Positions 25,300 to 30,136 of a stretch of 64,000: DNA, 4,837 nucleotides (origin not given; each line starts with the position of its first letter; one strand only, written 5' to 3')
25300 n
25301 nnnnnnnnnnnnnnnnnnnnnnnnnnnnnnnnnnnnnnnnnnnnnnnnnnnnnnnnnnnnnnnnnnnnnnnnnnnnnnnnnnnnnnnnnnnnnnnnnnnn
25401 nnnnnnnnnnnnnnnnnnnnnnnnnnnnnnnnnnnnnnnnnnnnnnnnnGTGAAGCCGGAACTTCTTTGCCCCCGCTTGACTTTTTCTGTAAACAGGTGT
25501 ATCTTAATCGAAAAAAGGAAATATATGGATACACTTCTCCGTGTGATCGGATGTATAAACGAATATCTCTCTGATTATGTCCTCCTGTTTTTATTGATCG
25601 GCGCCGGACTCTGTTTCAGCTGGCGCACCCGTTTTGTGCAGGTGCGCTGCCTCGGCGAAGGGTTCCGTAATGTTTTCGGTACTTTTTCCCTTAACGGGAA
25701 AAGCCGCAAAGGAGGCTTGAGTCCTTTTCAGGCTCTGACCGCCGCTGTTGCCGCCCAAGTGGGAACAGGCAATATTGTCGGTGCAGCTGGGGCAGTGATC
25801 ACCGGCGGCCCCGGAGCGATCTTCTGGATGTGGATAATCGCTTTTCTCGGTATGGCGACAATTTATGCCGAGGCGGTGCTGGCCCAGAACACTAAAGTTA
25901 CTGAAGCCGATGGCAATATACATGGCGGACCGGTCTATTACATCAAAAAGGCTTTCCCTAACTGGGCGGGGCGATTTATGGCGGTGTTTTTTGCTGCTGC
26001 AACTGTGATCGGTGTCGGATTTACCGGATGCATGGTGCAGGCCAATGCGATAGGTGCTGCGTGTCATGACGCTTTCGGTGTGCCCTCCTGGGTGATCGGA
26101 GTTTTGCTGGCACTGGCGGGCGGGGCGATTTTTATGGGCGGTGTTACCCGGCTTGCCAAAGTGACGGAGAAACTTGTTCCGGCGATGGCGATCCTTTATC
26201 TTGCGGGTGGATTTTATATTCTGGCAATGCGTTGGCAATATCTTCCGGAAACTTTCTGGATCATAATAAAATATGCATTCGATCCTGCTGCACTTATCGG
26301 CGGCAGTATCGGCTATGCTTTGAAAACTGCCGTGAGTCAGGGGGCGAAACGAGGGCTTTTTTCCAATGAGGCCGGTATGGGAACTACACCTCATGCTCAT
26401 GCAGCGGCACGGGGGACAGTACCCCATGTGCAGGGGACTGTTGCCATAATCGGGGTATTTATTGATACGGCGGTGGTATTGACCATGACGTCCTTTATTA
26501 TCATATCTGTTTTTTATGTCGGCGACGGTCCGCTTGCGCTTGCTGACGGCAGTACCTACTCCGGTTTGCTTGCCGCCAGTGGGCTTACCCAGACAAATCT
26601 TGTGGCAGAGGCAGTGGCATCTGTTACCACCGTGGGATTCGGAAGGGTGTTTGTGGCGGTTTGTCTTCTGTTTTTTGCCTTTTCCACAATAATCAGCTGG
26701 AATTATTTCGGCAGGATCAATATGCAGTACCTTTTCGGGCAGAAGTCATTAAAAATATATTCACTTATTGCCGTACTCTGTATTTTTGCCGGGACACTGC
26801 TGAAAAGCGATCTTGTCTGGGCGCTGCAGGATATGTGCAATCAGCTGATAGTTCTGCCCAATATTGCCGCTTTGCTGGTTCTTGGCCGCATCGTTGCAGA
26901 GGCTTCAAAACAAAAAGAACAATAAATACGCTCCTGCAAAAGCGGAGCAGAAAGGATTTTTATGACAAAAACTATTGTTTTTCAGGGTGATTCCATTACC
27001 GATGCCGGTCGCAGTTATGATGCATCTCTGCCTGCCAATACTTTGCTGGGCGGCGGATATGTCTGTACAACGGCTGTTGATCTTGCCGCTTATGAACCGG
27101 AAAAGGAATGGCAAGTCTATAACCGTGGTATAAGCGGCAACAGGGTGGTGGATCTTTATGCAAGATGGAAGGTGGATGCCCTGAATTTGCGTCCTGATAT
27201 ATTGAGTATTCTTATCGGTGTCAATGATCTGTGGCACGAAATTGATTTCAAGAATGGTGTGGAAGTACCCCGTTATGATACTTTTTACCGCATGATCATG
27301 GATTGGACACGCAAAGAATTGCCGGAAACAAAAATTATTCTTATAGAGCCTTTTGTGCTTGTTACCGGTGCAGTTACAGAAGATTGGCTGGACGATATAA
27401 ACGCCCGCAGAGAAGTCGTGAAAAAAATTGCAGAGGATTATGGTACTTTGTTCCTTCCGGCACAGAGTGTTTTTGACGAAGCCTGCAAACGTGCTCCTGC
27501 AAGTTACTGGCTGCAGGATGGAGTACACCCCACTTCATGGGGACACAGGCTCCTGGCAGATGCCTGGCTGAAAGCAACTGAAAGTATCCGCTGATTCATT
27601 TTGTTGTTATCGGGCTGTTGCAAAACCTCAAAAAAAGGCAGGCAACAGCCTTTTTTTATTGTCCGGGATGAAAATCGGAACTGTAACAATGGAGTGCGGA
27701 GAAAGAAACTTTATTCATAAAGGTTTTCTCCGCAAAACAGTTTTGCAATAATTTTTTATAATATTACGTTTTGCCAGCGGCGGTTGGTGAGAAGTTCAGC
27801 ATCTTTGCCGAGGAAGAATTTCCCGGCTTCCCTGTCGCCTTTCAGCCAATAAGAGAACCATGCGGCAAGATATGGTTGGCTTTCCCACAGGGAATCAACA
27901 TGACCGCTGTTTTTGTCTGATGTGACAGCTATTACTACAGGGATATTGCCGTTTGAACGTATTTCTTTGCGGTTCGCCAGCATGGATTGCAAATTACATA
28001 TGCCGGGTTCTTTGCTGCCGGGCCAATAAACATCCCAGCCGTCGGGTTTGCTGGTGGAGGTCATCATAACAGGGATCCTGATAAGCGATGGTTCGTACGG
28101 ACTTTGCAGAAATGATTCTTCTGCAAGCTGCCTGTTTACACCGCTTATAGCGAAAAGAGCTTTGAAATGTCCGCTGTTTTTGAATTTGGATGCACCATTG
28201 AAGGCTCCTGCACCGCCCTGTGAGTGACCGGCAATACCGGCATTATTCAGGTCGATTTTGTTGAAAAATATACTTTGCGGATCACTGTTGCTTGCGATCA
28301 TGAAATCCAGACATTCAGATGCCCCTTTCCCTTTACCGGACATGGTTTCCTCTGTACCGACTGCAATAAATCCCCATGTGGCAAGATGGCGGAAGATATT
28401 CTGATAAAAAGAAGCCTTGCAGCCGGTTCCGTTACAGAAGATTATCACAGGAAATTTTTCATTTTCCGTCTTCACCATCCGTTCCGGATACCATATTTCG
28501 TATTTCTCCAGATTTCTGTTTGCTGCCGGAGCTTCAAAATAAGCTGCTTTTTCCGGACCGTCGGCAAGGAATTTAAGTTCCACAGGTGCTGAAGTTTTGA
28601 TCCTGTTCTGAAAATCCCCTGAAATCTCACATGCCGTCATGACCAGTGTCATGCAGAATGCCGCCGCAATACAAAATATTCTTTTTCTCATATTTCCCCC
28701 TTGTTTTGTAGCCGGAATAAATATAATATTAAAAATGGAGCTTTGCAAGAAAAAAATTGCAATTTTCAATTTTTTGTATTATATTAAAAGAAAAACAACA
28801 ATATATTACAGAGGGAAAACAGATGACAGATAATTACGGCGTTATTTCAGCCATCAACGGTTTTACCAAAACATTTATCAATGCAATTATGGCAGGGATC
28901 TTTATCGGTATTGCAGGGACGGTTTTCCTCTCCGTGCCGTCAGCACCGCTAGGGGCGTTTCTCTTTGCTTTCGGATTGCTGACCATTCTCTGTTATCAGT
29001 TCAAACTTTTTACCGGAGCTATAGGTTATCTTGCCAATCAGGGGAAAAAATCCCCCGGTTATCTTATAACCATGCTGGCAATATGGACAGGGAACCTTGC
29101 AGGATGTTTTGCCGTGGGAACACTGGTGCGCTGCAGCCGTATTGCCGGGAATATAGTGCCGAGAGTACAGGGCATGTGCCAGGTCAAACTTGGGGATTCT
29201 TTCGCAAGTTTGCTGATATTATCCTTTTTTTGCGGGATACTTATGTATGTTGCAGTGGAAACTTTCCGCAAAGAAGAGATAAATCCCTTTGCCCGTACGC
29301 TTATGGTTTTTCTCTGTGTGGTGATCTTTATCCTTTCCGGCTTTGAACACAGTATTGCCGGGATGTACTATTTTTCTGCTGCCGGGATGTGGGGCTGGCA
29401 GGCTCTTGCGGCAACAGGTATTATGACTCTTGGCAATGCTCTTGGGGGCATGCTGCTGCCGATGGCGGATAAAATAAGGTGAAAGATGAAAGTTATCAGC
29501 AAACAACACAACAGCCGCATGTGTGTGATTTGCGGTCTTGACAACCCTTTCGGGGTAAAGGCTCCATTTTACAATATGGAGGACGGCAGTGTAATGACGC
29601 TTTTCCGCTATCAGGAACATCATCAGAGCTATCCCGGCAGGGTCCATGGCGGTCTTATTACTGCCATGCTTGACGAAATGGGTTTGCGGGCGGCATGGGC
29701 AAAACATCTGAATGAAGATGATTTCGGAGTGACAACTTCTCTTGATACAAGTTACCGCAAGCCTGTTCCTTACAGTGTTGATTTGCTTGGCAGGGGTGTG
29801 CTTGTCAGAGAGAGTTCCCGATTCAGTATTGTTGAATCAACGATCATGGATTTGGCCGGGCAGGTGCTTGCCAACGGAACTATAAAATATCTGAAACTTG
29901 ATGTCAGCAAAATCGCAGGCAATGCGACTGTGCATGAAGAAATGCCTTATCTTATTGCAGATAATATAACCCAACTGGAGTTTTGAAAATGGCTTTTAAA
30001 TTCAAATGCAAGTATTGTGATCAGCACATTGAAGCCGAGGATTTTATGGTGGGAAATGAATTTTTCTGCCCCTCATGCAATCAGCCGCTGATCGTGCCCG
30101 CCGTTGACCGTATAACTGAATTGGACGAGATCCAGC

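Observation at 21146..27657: Undersized eliminase-type glycyl radical enzyme with a PflA-sized activase, translationally coupled to a GH51 arabinofuranosidase and an amino-acid symporter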

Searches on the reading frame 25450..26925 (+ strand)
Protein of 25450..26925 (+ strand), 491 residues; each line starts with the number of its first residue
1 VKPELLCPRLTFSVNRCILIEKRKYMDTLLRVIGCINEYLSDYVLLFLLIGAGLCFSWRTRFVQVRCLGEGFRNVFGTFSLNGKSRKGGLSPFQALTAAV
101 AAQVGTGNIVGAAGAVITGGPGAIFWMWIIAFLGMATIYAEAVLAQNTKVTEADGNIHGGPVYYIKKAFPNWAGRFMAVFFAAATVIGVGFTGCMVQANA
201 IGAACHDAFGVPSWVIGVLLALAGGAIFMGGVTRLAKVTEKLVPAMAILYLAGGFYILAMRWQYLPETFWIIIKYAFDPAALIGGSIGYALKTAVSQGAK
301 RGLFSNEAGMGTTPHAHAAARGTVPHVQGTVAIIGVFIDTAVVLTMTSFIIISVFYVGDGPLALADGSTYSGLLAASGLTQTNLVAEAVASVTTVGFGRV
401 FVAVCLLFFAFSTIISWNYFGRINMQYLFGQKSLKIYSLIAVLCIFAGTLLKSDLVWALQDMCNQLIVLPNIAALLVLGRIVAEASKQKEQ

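Call 3: search_protein_families(library=pfam, proteins=[window:25450-26925:+])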
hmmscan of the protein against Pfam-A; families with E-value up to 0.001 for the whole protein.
window:25450-26925:+ (491 aa): 1 family
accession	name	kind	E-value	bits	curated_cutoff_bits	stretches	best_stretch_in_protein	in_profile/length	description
PF01235.23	Na_Ala_symp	-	9.9e-118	394.3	24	1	84-488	7-378/392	Sodium:alanine symporter family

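Call 4: search_protein_families(library=ncbifam, proteins=[window:25450-26925:+])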
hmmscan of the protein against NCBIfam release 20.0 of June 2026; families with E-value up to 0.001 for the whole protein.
window:25450-26925:+ (491 aa): 1 family
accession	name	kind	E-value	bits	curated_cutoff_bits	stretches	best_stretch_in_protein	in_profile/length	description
TIGR00835.1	agcS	subfamily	2.5e-119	398.9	272.65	1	45-487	4-422/424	amino acid carrier protein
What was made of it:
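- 25526..26925 (+): AGCS-family Na+/alanine-glycine symporter (longest ORF starts at GTG 25450). It is a lineage-specific addition, probably with its own ribosome-binding site and promoter. TIGR00835 at 398.9 bits, with the match starting at residue 45 of the long ORF (call 4).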

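Call 39: search_protein_families(library=ncbifam, proteins=[window:25450-26925:+], max_evalue=1e-20)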
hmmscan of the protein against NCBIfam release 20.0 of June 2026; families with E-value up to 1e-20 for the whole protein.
window:25450-26925:+ (491 aa): 1 family
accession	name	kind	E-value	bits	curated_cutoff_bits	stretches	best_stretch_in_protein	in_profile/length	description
TIGR00835.1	agcS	subfamily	2.5e-119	398.9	272.65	1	45-487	4-422/424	amino acid carrier protein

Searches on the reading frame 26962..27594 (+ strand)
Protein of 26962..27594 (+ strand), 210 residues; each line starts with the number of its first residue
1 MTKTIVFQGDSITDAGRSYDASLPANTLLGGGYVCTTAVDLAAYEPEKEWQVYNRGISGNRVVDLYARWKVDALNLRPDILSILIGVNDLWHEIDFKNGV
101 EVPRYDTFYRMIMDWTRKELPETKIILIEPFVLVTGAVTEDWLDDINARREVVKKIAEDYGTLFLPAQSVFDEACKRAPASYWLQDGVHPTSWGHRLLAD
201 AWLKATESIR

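Call 3: search_protein_families(library=pfam, proteins=[window:26962-27594:+])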
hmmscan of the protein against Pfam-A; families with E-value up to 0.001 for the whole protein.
window:26962-27594:+ (210 aa): 2 families
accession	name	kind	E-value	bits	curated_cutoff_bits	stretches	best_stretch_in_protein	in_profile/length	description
PF13472.12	Lipase_GDSL_2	-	1.5e-23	84.7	32.9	1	9-197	3-178/178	GDSL-like Lipase/Acylhydrolase family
PF00657.28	Lipase_GDSL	-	8.2e-10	39.6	23.6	1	5-202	1-208/208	GDSL-like Lipase/Acylhydrolase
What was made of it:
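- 26962..27594 (+): SGNH/GDSL esterase, the last gene of the unit. PF13472 at 84.7 bits (call 3).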

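Call 4: search_protein_families(library=ncbifam, proteins=[window:26962-27594:+])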
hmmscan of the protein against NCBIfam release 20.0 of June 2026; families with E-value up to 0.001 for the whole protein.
window:26962-27594:+ (210 aa): 0 families

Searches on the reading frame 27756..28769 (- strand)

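Call 3: search_protein_families(library=pfam, proteins=[window:27756-28769:-])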
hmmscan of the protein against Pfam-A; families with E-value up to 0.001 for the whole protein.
window:27756-28769:- (337 aa): 3 families
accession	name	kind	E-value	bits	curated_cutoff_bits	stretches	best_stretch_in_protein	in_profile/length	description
PF07224.18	Chlorophyllase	-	4.1e-11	42.7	26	1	101-212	37-154/301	Chlorophyllase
PF03403.19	PAF-AH_p_II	-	6.8e-06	25.3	20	1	98-140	93-134/372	Platelet-activating factor acetylhydrolase, isoform II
PF12740.14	PETase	-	7.9e-05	22.6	28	1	92-204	44-151/263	PET hydrolase-like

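Call 4: search_protein_families(library=ncbifam, proteins=[window:27756-28769:-])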
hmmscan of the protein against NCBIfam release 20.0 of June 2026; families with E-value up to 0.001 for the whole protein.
window:27756-28769:- (337 aa): 0 families

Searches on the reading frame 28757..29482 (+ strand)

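Call 72: search_protein_families(library=pfam, proteins=[window:28757-29482:+], max_evalue=0.00001)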
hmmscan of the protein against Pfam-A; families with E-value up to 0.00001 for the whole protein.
window:28757-29482:+ (241 aa): 1 family
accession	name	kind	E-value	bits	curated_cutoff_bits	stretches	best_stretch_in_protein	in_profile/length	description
PF01226.23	Form_Nir_trans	-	1.7e-25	90.2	34.6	1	32-234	14-233/240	Formate/nitrite transporter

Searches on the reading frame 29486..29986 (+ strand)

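Call 72: search_protein_families(library=pfam, proteins=[window:29486-29986:+], max_evalue=0.00001)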
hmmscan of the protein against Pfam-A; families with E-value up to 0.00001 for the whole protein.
window:29486-29986:+ (166 aa): 1 family
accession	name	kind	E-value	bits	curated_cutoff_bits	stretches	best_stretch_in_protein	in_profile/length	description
PF03061.28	4HBT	-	8.7e-07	29.6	20.6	1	51-127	2-77/79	Thioesterase superfamily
